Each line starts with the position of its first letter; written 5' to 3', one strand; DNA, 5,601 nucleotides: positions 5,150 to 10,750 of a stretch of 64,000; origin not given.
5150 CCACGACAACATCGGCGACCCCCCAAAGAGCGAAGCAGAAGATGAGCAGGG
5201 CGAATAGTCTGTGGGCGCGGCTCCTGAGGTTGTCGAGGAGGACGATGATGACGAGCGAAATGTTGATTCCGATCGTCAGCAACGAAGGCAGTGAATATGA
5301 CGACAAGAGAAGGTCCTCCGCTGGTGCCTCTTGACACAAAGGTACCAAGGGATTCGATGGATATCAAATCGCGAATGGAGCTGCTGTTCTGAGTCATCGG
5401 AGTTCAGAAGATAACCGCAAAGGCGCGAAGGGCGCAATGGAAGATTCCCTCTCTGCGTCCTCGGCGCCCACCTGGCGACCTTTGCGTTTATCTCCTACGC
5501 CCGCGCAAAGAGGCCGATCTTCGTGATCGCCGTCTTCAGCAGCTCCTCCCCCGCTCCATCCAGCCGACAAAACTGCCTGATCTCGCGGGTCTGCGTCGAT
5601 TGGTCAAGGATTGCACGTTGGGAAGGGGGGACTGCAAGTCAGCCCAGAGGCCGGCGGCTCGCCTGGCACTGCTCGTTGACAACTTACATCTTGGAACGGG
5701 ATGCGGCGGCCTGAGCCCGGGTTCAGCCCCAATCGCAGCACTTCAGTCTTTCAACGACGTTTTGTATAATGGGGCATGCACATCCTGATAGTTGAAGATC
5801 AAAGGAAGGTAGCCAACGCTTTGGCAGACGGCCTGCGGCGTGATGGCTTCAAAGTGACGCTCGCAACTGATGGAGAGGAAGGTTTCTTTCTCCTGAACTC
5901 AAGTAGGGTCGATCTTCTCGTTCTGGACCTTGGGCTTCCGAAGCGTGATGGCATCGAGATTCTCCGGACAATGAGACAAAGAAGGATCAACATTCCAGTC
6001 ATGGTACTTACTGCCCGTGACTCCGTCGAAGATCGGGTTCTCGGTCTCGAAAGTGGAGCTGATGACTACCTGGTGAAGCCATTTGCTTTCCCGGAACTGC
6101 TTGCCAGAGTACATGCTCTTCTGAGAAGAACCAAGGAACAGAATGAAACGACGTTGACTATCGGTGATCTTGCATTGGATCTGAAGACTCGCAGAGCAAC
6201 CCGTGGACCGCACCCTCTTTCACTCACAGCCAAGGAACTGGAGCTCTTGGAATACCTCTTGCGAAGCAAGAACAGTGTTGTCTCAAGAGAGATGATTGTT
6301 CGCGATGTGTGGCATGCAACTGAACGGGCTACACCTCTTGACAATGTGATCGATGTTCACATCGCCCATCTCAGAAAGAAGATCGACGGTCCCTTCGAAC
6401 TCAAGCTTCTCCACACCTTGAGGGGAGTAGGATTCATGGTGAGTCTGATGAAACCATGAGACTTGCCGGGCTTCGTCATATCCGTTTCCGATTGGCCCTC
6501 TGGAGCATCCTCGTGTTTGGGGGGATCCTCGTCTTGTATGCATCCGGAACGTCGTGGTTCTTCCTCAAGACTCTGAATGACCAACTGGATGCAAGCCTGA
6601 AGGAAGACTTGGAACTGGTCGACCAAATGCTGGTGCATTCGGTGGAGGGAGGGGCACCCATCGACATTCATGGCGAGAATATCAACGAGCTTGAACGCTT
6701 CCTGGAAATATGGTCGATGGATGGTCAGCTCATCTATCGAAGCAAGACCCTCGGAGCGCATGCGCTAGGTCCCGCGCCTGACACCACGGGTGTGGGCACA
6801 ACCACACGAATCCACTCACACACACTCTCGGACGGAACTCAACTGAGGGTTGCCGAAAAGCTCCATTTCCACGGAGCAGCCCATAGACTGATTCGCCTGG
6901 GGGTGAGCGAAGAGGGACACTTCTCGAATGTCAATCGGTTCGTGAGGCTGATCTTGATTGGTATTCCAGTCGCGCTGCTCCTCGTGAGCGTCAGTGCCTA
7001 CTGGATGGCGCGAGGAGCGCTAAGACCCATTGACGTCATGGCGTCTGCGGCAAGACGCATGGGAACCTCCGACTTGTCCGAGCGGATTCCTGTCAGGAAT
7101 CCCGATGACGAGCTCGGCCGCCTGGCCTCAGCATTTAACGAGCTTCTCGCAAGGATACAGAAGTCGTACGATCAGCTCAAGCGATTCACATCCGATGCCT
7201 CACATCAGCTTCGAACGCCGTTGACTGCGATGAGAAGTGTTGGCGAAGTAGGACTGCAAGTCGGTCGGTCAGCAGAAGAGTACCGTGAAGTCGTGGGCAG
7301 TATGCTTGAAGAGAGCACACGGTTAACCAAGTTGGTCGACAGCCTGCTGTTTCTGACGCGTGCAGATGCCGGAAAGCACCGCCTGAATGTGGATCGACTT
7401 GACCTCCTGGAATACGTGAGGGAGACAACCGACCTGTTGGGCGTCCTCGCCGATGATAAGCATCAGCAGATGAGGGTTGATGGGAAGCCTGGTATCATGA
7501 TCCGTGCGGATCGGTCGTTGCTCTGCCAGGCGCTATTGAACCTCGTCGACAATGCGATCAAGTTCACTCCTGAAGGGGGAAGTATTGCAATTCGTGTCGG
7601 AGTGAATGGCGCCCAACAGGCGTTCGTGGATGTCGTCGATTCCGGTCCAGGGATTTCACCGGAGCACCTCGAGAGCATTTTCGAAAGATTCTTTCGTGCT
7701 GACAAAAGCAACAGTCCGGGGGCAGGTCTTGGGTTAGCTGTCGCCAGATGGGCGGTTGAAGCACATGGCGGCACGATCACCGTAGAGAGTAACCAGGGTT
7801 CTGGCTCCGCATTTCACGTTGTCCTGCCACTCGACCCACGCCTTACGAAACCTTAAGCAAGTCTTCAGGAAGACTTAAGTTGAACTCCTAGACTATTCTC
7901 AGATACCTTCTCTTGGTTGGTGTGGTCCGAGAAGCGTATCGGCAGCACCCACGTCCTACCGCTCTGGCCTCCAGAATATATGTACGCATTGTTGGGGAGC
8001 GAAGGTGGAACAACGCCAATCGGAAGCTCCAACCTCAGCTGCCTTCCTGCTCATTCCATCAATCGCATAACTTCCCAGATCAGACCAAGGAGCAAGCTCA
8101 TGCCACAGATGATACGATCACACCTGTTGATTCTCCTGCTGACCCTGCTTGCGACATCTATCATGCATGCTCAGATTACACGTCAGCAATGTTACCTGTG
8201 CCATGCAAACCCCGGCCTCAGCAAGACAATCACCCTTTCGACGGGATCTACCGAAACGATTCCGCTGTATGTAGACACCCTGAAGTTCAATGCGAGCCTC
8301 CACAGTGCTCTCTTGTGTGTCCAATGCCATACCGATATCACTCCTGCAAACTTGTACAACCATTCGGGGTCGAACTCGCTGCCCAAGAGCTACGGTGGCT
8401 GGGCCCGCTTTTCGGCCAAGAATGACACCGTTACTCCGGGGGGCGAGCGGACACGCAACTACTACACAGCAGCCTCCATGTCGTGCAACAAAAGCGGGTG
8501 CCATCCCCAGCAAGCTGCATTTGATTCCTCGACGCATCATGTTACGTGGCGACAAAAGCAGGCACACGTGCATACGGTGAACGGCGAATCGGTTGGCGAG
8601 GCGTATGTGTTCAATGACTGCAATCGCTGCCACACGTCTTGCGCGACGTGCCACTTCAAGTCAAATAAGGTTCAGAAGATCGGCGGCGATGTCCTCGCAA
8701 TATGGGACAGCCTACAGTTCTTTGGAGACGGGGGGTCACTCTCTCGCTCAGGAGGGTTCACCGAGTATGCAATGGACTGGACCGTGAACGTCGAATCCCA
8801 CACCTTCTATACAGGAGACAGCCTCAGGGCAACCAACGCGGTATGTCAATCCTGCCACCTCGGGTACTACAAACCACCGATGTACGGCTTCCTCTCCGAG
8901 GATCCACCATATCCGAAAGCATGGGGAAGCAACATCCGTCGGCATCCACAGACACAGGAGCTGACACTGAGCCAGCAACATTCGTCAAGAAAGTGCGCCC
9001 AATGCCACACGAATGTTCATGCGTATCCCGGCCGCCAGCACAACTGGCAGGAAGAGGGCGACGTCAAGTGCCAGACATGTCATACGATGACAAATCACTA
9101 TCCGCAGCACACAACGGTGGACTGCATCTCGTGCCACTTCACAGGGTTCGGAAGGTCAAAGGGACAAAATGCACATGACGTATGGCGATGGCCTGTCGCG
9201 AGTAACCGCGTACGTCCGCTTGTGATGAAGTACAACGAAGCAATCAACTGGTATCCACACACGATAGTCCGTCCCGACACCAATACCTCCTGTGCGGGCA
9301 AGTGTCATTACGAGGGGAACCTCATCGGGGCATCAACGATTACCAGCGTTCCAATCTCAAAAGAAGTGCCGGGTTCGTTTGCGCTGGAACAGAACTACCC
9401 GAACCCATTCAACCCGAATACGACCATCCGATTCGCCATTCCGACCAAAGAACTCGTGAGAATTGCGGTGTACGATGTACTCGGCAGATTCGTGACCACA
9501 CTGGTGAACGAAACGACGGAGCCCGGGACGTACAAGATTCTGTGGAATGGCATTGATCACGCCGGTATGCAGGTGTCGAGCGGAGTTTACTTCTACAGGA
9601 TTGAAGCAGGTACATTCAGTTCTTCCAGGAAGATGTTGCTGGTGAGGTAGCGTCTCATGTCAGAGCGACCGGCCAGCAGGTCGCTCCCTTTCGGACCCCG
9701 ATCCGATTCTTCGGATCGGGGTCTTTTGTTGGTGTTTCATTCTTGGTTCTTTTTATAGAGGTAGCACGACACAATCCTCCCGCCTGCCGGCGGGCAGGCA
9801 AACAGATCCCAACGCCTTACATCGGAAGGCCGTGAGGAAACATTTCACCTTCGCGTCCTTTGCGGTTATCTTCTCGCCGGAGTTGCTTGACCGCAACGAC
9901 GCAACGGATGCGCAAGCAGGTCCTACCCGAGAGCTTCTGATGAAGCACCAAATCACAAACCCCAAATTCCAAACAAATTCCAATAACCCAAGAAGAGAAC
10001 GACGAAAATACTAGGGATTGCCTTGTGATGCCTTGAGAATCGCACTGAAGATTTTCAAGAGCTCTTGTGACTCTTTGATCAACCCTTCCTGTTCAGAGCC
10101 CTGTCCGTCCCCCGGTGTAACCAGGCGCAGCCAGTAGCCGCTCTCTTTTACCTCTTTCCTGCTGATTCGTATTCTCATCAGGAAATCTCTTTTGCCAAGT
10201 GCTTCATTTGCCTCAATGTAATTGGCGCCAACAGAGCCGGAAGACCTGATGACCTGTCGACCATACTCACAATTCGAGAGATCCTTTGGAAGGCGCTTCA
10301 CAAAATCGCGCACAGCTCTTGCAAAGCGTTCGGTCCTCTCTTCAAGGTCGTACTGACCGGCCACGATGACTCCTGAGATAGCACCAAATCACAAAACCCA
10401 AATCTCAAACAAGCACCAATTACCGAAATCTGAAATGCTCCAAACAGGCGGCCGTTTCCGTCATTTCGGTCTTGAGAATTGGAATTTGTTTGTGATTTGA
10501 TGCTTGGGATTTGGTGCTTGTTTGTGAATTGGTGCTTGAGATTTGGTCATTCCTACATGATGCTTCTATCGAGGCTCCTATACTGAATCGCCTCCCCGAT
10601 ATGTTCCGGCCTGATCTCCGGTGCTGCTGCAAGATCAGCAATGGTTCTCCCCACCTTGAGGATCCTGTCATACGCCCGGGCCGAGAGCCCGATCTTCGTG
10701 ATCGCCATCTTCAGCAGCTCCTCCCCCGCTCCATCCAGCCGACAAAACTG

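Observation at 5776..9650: Heavy-metal-type two-component system paired with a T9SS-tagged multihaem cytochrome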

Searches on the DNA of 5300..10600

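Call 100: search_rna_families(source=window, start=5300, end=10600, threshold=evalue, max_evalue=1)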
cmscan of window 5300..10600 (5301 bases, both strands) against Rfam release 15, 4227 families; matches with E-value up to 1: 0.
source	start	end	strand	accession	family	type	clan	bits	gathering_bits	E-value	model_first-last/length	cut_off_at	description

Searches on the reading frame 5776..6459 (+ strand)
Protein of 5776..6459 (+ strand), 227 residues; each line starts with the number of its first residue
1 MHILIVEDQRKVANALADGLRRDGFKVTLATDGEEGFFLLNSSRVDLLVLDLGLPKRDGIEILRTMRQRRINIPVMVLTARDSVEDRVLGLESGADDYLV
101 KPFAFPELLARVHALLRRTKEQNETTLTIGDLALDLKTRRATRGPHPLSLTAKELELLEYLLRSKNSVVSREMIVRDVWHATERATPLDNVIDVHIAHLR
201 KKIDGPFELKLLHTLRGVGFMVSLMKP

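Call 9: search_protein_families(library=pfam, proteins=[window:5776-6459:+], max_evalue=0.01)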
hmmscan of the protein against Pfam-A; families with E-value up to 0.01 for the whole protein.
window:5776-6459:+ (227 aa): 3 families
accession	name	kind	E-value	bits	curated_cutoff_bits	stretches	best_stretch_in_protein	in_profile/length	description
PF00072.30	Response_reg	-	1.8e-28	99.4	30.2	1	3-112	1-110/111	Response regulator receiver domain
PF00486.34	Trans_reg_C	-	4.3e-21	75.2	26.2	1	147-221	3-76/77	Transcriptional regulatory protein, C terminal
PF03709.21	OKR_DC_1_N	-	0.0014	19.3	29.3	1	13-85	6-76/111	Orn/Lys/Arg decarboxylase, N-terminal domain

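Call 10: search_protein_families(library=ncbifam, proteins=[window:5776-6459:+], max_evalue=0.01)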
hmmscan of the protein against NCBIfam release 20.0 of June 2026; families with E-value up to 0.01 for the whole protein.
window:5776-6459:+ (227 aa): 100 families (the best 25 are shown)
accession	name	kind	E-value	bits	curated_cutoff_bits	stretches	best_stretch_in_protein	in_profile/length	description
TIGR01387.1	cztR_silR_copR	subfamily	7.4e-67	225.2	279.2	1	3-221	1-217/218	heavy metal response regulator transcription factor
NF007928.2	PRK10643.1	equivalog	6.4e-59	199.2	330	1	1-221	1-215/216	two-component system response regulator PmrA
NF007346.1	PRK09836.1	equivalog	1.2e-58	198.6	420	1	1-223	1-222/227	copper/silver response regulator transcription factor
NF008567.0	PRK11517.1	equivalog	1.4e-55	188.1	353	1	1-222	1-218/223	response regulator transcription factor HprR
NF041734.1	resp_reg_RppA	equivalog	6.2e-55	186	250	1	1-222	1-227/229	two-component system response regulator RppA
NF045944.1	ResRegRpaBCyano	equivalog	4.1e-53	180.1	330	1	4-222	1-227/229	response regulator transcription factor RpaB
NF040689.1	MtrAB_MtrA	equivalog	4.3e-53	179.9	300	1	3-222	1-218/219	MtrAB system response regulator MtrA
TIGR02154.1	PhoB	equivalog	2.6e-52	177.4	296.2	1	2-222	4-225/226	phosphate regulon transcriptional regulator PhoB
NF008296.0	PRK11083.1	equivalog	2.7e-49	167.6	273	1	2-222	5-225/228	two-component system response regulator CreB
NF007663.1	PRK10336.1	equivalog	6.8e-48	163.3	345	1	1-221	1-215/219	quorum sensing response regulator transcription factor QseB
NF045914.1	RespRegNblR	equivalog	2.5e-47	161.4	300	1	2-222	8-225/228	response regulator transcription factor NblR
NF045991.1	RespRegCtrARhodob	equivalog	2.9e-47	161.3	350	1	1-222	1-221/224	response regulator transcription factor CtrA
NF040534.1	resp_reg_YycF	equivalog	2e-46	158.2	340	1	2-222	2-227/231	response regulator YycF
NF053854.1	RespRegPhoBBctds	equivalog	2.6e-46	157.8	270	1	3-221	1-223/225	two-component system response regulator PhoB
NF012023.0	PRK15479.1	equivalog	2.7e-46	157.9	337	1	1-223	1-218/224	transcriptional regulator TctD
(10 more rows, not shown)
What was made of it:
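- On Heavy-metal sensor kinase (TIGR01386, cztS_silS_copS): It is the best hit but falls just below the cut-off (call 10).
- On Heavy-metal response regulator (TIGR01387, cztR_silR_copR): It is the best hit, but PmrA, CusR and HprR models score nearly as well (call 10).
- Closest known: CusRS/CopRS/CzcRS/HprRS group of two-component systems. Same: These are the best-scoring NCBIfam families (call 10).
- Closest known: CusRS/CopRS/CzcRS/HprRS group of two-component systems. Different: Scores fall below both curated cut-offs (call 10).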

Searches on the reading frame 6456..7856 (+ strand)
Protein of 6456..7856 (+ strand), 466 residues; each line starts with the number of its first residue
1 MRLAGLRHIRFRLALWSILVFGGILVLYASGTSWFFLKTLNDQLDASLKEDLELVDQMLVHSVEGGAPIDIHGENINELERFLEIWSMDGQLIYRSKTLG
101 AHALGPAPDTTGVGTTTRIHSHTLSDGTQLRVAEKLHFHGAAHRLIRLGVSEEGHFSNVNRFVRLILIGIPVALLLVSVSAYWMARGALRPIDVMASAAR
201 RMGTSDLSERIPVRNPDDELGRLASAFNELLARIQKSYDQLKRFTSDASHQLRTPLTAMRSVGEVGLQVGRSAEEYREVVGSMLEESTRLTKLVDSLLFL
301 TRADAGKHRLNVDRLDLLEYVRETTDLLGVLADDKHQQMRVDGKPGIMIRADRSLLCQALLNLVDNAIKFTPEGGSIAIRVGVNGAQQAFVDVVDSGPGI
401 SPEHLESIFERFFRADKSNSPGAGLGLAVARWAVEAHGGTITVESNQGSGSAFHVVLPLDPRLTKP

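Call 9: search_protein_families(library=pfam, proteins=[window:6456-7856:+], max_evalue=0.01)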
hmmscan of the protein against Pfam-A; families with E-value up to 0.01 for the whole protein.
window:6456-7856:+ (466 aa): 3 families
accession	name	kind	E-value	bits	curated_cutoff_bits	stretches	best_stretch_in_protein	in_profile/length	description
PF02518.31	HATPase_c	-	5.4e-29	101.3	26.4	1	352-460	2-110/111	Histidine kinase-, DNA gyrase B-, and HSP90-like ATPase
PF00512.31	HisKA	-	7.9e-15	55.1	26.9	1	241-306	2-66/66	His Kinase A (phospho-acceptor) domain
PF00672.30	HAMP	-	2.2e-14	53.9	25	1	183-235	1-52/53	HAMP domain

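Call 10: search_protein_families(library=ncbifam, proteins=[window:6456-7856:+], max_evalue=0.01)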
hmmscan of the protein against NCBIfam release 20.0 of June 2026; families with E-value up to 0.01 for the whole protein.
window:6456-7856:+ (466 aa): 87 families (the best 25 are shown)
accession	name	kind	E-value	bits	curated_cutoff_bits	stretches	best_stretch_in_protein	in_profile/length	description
TIGR01386.1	cztS_silS_copS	subfamily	2.5e-85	287.2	292.55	1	11-455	2-454/457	heavy metal sensor histidine kinase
NF033092.0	HK_WalK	equivalog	4.1e-59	200.7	725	2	239-459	370-594/594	cell wall metabolism sensor histidine kinase WalK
NF045903.1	CuHisKinLciSLeg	equivalog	7.7e-54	183.4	700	1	162-457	60-356/357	copper-responsive two-component system sensor histidine kinase LciS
NF041735.1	hist_kin_RppB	equivalog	7.8e-53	179.8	400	2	234-458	209-438/438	two-component system sensor histidine kinase RppB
NF046044.1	PnpS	equivalog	8.4e-53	179.8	400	1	242-458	171-390/390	two-component system histidine kinase PnpS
NF040691.1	MtrAB_MtrB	equivalog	2.7e-52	178.4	450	1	164-460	188-493/507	MtrAB system histidine kinase MtrB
NF007345.0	PRK09835.1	subfamily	4.9e-51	173.8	423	1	139-458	160-479/482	Cu(+)/Ag(+) sensor histidine kinase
TIGR02966.1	phoR_proteo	equivalog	1.2e-49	169.2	334.2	1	242-456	115-332/333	phosphate regulon sensor histidine kinase PhoR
NF012163.2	BaeS_SmeS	equivalog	8e-49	166.8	500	1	164-446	164-445/457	sensor histidine kinase efflux regulator BaeS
NF007837.0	PRK10549.1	equivalog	2.3e-48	165.1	603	1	170-462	170-461/466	envelope stress sensor histidine kinase BaeS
NF008312.0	PRK11100.1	equivalog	3.5e-41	141.5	356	1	160-458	182-473/477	two-component system sensor histidine kinase CreC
NF041880.1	EPS_EpsF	equivalog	3.2e-40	138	900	1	244-458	277-492/492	response regulator EpsF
NF041210.1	his_kin_PieS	equivalog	1.9e-39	136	850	1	159-459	165-470/474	two component system sensor histidine kinase PieS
NF007664.1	PRK10337.1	equivalog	9.8e-39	133.2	475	1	167-451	161-436/442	quorum sensing histidine kinase QseC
NF011874.0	PRK15347.1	equivalog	7.9e-38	130.1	852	2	247-460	404-615/921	two component system sensor kinase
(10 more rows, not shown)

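Call 98: search_solved_structures(query=window:6456-7856:+, max_evalue=0.001, show_alignments=0)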
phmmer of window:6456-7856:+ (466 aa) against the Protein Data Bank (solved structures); distinct sequences matched with E-value up to 0.001: 71 (the best 60 are shown).
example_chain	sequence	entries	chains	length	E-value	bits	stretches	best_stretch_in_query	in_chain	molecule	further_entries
9epn_A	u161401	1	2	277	2e-35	125.9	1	185-458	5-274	Sensor histidine kinase HprS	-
4u7n_A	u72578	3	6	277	8e-33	117.3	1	227-461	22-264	Histidine protein kinase sensor protein | Histidine kinase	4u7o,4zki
7zp0_A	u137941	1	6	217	9.4e-33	117.1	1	246-458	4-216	Sensor protein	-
5c93_A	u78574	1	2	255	1.6e-32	116.3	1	235-461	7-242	Histidine kinase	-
8u4x_A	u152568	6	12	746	3e-32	115.4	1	228-459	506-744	histidine kinase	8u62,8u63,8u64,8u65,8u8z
6paj_A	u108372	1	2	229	1e-29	107.1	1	239-458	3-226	Sensor protein SrrB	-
4i5s_A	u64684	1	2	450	4.4e-29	105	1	235-460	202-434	Putative histidine kinase CovS; VicK-like protein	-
6lgq_C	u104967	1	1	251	2.4e-26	96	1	245-459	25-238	Histidine kinase KdpD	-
4jas_A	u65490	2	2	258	2.8e-26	95.8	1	233-460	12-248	Histidine kinase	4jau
2c2a_A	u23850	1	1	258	4.1e-26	95.2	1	233-460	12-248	SENSOR HISTIDINE KINASE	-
3dge_A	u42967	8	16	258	4.1e-26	95.2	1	233-460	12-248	Sensor protein | Histidine kinase | Sensor histidine kinase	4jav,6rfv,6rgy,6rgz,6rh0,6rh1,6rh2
5uht_A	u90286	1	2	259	4.1e-26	95.2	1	233-460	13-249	Sensor histidine kinase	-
6azr_A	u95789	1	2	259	2e-25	92.9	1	233-460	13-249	Sensor histidine kinase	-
6rh7_A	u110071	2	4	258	1e-24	90.6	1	233-460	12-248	Sensor histidine kinase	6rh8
9jfj_A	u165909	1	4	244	1.7e-24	89.9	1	241-460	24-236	Sensor histidine kinase ZraS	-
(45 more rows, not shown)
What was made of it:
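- Closest known: CusRS/CopRS/CzcRS/HprRS group of two-component systems. Same: The closest solved kinase core is E. coli HprS (call 98).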

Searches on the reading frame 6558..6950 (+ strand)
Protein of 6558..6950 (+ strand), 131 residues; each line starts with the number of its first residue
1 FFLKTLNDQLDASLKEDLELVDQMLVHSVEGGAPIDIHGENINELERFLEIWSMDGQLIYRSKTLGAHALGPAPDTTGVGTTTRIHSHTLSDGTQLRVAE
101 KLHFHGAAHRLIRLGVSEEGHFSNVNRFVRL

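Call 99: search_solved_structures(query=window:6558-6950:+, max_evalue=10, show_alignments=2)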
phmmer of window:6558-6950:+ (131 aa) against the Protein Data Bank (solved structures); distinct sequences matched with E-value up to 10: 0.
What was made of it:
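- On CusS/CopS-type sensors: Sensor residues 35-165 have no PDB hit at E up to 10 (call 99).
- Closest known: CusRS/CopRS/CzcRS/HprRS group of two-component systems. Different: The sensor domain has no detectable similarity to solved sensors (call 99).
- The sensor domain has no detectable similarity to the solved CusS sensor (call 99).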
